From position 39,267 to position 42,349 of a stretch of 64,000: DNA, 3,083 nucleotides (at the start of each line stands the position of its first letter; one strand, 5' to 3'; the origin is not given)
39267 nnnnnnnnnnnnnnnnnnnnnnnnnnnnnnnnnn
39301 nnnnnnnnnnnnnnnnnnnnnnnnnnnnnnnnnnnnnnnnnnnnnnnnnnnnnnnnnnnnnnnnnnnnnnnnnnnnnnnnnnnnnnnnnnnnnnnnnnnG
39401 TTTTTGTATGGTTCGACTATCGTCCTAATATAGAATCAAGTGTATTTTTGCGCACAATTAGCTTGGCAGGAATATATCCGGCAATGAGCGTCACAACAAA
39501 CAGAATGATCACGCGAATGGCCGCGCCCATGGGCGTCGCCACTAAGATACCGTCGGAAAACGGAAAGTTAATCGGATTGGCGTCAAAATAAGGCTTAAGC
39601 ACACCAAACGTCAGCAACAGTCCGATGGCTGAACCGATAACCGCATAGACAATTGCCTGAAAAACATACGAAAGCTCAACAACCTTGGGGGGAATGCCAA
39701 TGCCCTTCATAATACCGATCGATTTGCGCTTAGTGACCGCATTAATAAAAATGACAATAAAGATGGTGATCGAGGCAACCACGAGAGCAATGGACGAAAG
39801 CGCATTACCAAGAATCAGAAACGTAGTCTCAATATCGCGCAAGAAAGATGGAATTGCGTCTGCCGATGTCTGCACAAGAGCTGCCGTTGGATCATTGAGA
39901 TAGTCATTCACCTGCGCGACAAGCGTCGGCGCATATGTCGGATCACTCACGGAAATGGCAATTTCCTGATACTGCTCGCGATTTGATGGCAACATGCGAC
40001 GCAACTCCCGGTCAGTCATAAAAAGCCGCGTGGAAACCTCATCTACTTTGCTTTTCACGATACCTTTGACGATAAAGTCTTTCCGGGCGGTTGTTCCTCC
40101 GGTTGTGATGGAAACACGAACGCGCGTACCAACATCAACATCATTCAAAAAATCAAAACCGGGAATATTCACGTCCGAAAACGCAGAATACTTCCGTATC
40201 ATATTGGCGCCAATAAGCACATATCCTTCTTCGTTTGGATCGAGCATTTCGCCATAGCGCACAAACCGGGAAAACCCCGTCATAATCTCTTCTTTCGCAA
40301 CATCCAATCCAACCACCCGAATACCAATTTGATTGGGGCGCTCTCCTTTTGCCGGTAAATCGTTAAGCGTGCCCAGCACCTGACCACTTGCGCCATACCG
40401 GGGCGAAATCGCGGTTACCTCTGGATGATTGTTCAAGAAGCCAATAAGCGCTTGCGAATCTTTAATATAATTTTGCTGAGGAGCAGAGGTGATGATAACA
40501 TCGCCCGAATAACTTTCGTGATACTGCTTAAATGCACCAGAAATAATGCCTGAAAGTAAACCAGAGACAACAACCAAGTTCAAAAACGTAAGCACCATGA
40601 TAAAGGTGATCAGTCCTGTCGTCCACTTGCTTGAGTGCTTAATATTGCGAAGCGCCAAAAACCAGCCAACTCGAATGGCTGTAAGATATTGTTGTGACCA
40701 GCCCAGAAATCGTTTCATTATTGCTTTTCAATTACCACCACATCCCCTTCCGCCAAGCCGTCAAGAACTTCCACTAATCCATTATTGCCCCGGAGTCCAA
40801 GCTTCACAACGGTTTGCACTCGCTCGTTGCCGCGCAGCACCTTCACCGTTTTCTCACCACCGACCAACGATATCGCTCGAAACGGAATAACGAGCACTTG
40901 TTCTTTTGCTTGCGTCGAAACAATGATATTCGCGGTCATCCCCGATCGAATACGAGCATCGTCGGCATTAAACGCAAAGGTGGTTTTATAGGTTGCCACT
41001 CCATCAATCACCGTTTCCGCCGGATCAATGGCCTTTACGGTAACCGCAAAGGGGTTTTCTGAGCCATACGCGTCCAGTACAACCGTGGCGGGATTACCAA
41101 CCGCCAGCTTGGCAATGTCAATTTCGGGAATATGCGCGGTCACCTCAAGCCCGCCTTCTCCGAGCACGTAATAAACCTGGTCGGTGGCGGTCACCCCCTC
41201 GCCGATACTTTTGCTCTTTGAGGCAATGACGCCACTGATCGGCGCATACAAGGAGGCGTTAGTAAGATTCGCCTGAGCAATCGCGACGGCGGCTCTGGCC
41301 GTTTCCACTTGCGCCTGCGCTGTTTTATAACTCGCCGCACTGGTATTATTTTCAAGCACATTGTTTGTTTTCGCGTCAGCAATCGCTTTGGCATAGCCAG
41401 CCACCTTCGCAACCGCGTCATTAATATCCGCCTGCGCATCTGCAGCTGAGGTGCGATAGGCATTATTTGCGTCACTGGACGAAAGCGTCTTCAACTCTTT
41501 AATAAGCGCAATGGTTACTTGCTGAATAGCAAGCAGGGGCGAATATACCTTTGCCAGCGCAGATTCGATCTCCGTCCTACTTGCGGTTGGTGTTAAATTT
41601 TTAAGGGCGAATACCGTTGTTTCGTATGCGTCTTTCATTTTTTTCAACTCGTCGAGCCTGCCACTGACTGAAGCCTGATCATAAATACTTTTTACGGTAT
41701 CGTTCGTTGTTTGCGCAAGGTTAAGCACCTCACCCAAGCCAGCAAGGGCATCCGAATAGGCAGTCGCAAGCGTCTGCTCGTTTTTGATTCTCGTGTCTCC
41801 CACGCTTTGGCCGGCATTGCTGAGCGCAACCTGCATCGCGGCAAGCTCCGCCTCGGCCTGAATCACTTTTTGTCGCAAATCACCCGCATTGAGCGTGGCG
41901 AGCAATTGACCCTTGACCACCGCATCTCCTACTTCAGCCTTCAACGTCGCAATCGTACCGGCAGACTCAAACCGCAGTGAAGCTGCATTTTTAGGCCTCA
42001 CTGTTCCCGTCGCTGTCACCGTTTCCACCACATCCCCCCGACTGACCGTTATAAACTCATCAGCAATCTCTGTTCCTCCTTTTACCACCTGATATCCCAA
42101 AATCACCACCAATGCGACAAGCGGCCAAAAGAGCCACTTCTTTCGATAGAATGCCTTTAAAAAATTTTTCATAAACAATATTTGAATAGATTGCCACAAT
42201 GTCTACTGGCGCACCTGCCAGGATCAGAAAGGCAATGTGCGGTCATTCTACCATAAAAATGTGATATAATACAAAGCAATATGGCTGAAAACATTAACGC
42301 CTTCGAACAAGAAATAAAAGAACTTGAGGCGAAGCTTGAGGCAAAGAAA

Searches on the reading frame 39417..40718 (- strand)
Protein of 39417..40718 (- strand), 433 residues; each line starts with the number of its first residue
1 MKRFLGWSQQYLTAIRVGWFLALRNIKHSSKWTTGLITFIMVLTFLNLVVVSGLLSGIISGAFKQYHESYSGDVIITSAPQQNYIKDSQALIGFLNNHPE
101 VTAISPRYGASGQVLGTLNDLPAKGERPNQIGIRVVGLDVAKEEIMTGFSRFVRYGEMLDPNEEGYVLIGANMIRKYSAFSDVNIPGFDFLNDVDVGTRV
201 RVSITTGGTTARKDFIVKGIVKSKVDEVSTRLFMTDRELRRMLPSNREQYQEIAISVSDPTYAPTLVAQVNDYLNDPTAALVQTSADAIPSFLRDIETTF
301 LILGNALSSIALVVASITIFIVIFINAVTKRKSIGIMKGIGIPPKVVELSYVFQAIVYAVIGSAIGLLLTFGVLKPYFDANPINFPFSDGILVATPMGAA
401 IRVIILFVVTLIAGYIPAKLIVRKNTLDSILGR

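Call 21: search_protein_families(library=pfam, proteins=[window:39417-40718:-], max_evalue=0.000001)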
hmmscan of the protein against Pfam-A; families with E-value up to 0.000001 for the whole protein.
window:39417-40718:- (433 aa): 1 family
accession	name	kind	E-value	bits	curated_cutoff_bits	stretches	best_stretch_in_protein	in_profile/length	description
PF02687.27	FtsX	-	2.4e-12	47.4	25.5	1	306-425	2-119/120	FtsX-like permease C-terminal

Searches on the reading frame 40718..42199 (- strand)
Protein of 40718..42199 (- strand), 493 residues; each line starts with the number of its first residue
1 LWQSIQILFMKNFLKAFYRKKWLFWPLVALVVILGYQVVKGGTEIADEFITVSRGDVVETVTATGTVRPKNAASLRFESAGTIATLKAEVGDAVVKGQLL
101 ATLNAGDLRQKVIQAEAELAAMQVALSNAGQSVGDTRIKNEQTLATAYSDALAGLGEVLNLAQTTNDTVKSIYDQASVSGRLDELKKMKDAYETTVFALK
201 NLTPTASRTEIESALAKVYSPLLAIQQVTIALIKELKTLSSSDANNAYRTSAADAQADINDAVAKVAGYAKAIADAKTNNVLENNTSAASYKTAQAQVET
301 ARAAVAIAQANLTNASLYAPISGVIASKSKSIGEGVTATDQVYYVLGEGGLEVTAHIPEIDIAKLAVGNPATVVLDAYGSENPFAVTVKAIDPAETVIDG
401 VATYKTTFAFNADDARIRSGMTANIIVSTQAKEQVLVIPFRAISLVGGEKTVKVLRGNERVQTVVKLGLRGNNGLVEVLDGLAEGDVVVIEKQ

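Call 22: search_protein_families(library=pfam, proteins=[window:40718-42199:-], max_evalue=0.000001)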
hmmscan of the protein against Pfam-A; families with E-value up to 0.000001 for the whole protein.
window:40718-42199:- (493 aa): 2 families
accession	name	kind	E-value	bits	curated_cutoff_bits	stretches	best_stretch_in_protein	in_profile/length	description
PF13437.12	HlyD_3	-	8.1e-14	52.7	22.2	1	317-416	2-102/106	HlyD family secretion protein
PF16576.10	HlyD_D23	-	2.7e-12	46.9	30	1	214-422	47-213/214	Barrel-sandwich domain of CusB or HlyD membrane-fusion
